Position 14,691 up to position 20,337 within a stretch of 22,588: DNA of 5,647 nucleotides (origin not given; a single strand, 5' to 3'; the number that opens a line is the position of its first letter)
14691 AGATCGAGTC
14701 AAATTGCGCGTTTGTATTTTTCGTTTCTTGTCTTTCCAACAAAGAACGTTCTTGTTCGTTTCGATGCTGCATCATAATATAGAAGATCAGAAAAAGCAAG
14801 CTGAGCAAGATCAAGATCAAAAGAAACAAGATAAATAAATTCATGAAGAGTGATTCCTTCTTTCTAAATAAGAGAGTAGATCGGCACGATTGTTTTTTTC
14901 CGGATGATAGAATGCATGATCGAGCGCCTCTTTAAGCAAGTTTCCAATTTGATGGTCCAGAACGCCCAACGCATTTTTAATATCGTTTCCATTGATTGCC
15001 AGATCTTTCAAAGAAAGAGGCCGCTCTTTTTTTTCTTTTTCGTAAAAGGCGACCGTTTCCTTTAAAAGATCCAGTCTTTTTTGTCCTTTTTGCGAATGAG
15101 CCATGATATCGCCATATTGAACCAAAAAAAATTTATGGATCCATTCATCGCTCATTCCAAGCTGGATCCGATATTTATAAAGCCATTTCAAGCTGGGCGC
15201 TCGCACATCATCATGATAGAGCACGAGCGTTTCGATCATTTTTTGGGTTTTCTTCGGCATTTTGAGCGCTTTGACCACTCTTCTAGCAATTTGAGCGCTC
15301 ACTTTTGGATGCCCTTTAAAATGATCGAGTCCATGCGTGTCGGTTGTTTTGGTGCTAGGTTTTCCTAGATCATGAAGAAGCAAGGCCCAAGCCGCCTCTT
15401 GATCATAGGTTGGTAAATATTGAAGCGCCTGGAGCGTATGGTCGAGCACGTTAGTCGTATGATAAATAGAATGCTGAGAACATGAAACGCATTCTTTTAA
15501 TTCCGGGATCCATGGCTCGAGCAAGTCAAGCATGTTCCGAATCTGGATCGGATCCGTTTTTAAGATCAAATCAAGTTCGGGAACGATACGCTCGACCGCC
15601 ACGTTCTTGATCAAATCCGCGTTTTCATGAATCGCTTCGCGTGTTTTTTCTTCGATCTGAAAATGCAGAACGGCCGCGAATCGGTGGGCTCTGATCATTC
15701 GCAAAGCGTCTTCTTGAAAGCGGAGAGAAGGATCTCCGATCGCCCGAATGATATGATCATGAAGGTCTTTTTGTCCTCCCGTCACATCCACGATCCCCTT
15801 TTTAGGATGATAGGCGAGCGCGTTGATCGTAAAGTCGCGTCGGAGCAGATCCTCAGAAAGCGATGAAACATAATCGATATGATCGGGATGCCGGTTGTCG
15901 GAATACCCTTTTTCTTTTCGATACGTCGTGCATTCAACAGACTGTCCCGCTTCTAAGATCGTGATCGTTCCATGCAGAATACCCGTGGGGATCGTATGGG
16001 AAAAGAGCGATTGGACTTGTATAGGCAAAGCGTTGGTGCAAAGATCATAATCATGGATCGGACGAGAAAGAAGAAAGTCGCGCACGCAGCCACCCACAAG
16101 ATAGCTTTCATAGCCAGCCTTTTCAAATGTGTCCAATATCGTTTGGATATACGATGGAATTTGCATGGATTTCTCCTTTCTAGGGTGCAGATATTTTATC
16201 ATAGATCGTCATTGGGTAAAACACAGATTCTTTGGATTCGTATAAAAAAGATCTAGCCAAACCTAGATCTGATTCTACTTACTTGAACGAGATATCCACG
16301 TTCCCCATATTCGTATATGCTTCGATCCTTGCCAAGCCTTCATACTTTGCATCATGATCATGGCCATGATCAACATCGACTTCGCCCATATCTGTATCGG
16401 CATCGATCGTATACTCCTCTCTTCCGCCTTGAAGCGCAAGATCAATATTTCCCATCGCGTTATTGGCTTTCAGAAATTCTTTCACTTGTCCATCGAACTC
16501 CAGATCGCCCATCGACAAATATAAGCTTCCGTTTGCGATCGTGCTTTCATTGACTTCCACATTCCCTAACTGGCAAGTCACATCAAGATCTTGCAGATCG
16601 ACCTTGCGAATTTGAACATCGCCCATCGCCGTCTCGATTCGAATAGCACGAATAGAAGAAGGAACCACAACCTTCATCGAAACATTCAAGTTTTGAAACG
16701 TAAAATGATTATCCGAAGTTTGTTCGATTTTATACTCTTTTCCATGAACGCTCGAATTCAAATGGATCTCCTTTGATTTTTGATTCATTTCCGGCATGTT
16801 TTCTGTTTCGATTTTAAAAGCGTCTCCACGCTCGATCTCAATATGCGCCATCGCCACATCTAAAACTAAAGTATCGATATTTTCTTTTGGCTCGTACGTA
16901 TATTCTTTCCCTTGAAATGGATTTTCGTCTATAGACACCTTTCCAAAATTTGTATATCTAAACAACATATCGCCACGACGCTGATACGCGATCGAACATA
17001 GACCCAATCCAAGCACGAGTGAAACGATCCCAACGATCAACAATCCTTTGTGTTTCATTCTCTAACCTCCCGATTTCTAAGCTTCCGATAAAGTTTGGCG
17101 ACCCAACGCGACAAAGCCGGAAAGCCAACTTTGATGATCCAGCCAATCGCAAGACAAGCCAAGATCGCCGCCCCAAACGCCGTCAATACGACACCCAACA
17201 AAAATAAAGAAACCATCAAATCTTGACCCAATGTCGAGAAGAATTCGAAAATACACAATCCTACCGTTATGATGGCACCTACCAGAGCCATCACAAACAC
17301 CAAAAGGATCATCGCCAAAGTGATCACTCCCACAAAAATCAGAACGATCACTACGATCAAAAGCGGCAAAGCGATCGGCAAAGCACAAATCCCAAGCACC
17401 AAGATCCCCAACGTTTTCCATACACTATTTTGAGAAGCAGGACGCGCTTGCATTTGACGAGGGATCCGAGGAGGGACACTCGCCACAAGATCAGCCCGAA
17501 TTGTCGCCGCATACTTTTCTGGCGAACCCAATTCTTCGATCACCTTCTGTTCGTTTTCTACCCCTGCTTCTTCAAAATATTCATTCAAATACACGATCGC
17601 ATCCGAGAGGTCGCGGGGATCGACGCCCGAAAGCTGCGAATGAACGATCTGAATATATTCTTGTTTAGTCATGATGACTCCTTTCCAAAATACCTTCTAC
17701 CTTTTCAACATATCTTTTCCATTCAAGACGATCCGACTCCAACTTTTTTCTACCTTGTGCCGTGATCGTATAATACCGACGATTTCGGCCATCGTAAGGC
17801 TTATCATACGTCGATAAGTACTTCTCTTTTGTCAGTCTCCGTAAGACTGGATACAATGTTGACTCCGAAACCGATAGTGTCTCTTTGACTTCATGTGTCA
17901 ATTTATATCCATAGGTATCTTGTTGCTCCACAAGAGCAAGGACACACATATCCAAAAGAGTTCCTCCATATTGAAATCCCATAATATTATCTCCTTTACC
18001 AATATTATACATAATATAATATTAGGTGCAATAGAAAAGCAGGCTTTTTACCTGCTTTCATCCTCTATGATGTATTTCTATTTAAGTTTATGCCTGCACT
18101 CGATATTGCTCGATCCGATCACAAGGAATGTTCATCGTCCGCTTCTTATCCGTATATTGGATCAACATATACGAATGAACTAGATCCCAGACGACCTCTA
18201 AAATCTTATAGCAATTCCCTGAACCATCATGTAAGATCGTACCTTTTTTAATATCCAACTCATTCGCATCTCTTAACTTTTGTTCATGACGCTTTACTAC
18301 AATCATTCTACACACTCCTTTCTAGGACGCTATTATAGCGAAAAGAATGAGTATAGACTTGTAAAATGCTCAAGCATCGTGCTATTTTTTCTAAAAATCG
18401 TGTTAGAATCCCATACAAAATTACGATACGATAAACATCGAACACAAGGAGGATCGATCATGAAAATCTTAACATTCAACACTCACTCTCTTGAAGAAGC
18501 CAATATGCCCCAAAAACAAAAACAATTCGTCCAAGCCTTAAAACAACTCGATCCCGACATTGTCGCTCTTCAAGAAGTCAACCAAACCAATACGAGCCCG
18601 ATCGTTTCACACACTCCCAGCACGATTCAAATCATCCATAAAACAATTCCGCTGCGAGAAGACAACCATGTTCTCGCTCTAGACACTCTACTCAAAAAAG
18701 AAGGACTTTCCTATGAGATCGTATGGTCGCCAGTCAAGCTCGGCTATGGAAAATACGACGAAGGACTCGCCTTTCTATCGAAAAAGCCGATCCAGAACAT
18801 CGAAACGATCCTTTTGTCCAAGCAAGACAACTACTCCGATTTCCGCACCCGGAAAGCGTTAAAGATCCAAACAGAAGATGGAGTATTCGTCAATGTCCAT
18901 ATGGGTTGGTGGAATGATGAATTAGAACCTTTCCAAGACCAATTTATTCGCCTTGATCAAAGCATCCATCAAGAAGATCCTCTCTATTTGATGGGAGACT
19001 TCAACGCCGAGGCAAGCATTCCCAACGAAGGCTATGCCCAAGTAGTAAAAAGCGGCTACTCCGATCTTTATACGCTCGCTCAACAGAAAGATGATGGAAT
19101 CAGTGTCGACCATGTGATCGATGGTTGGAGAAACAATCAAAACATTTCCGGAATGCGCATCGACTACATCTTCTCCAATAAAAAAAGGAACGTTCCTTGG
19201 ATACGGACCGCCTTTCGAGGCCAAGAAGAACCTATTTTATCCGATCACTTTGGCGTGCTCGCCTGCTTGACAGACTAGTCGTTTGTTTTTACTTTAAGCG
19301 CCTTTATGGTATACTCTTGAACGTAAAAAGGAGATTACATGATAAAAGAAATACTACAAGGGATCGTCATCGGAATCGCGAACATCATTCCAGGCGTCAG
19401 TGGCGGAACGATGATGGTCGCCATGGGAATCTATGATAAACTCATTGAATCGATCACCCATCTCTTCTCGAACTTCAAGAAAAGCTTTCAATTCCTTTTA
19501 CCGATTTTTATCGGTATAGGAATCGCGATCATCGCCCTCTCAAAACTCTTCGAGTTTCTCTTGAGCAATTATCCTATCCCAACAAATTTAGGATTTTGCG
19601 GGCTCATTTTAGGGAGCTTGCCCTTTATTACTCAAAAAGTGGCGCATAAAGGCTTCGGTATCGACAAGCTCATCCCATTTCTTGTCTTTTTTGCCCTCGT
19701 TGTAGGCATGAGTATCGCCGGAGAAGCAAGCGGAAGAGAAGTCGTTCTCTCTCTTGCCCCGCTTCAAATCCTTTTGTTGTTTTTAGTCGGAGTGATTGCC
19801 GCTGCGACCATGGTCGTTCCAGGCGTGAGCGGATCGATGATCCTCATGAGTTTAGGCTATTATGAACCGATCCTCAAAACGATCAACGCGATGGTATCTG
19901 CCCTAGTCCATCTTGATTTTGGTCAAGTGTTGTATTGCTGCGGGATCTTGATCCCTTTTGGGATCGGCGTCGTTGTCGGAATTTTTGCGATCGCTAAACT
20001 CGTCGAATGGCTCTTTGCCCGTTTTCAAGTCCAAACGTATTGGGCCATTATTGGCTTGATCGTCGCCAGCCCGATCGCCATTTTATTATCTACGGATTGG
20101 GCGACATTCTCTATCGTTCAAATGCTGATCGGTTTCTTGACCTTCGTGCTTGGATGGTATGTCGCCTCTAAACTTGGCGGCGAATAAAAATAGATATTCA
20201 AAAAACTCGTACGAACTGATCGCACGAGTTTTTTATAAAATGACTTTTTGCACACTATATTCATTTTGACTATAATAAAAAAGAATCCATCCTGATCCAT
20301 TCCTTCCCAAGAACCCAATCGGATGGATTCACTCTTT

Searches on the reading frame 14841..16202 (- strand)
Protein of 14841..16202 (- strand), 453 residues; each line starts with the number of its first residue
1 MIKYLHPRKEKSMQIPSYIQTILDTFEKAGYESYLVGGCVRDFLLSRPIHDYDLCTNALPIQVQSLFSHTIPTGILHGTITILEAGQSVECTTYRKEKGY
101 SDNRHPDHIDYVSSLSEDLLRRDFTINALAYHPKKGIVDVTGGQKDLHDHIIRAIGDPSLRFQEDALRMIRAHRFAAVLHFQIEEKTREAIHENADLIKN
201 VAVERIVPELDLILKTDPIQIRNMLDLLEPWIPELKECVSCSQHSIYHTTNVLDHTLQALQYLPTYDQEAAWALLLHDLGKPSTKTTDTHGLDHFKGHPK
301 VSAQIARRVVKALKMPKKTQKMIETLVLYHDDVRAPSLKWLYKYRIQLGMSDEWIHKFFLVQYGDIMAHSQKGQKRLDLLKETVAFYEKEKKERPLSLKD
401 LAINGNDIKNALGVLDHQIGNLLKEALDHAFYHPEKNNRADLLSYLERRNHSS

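Call 7: search_protein_families(library=pfam, proteins=[window:14841-16202:-])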
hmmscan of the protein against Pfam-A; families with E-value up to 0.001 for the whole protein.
window:14841-16202:- (453 aa): 3 families
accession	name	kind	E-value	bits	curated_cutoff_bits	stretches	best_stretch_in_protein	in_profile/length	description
PF01743.26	PolyA_pol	-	9.2e-38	129.9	23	1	34-153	2-126/126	Poly A polymerase head domain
PF12627.12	PolyA_pol_RNAbd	-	3e-10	40.2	22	1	181-235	2-60/64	Probable RNA and SrmB- binding site of polymerase A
PF01966.28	HD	-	2.2e-08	34.8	22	1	247-332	3-87/116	HD domain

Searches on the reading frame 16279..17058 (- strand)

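Call 7: search_protein_families(library=pfam, proteins=[window:16279-17058:-])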
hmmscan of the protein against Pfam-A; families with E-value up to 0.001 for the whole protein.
window:16279-17058:- (259 aa): 1 family
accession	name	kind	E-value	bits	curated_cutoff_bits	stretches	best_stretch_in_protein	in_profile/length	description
PF13349.12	DUF4097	-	6.6e-11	42.5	22.9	1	136-255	117-245/247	Toastrack DUF4097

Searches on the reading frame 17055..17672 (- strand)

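Call 7: search_protein_families(library=pfam, proteins=[window:17055-17672:-])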
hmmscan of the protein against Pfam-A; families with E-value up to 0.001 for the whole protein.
window:17055-17672:- (205 aa): 1 family
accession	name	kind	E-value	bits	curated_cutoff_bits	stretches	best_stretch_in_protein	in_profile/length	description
PF22564.2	HAAS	-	4.3e-09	37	27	1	5-56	1-54/55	HAAS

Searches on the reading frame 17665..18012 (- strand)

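Call 7: search_protein_families(library=pfam, proteins=[window:17665-18012:-])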
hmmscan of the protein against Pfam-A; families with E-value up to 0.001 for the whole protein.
window:17665-18012:- (115 aa): 4 families
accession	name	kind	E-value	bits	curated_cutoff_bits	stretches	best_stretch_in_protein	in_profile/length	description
PF03551.20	PadR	-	3.7e-19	68.9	27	1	24-92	1-74/75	Transcriptional regulator PadR-like family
PF13601.12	HTH_34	-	1.1e-06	29.2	27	1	40-100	18-78/80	Winged helix DNA-binding domain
PF22381.2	Staph_reg_Sar_Rot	-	0.00044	20.7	27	1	15-91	10-82/85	Transcriptional regulator SarA/Rot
PF13463.12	HTH_27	-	0.00051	20.7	22.2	1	21-87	5-68/68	Winged helix DNA-binding domain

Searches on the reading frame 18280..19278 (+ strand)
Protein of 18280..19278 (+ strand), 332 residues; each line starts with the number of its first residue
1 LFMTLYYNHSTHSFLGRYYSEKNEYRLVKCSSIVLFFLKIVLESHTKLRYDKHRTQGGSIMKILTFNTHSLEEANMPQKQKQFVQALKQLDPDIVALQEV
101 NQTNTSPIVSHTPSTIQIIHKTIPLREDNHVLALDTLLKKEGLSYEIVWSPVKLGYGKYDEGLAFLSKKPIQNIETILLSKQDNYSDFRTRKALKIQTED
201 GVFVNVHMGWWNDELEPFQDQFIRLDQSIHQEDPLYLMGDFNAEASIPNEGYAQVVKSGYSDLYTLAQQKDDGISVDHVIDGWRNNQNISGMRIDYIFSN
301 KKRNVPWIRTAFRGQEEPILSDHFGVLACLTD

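Call 72: search_protein_families(library=pfam, proteins=[window:18280-19278:+], max_evalue=0.01)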
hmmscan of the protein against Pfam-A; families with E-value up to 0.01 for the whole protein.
window:18280-19278:+ (332 aa): 1 family
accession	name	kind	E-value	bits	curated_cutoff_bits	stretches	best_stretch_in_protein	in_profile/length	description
PF03372.29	Exo_endo_phos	-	5.8e-18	65.9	24.5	1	64-323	1-225/225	Endonuclease/Exonuclease/phosphatase family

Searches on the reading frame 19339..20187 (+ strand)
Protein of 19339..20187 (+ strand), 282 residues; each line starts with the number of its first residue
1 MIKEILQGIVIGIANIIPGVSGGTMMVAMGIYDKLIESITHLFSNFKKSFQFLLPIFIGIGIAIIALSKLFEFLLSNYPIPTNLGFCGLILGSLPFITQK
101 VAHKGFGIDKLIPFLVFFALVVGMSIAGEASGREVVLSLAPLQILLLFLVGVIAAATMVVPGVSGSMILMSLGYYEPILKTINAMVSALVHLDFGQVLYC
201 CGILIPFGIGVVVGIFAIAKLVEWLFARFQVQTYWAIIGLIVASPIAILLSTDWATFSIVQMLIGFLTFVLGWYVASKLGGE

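Call 72: search_protein_families(library=pfam, proteins=[window:19339-20187:+], max_evalue=0.01)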
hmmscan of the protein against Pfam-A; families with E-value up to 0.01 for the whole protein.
window:19339-20187:+ (282 aa): 1 family
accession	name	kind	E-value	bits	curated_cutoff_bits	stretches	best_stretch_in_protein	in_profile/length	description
PF04018.18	VCA0040-like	-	1.7e-45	156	26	1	11-250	1-230/246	Undecaprenyl phosphate translocase-like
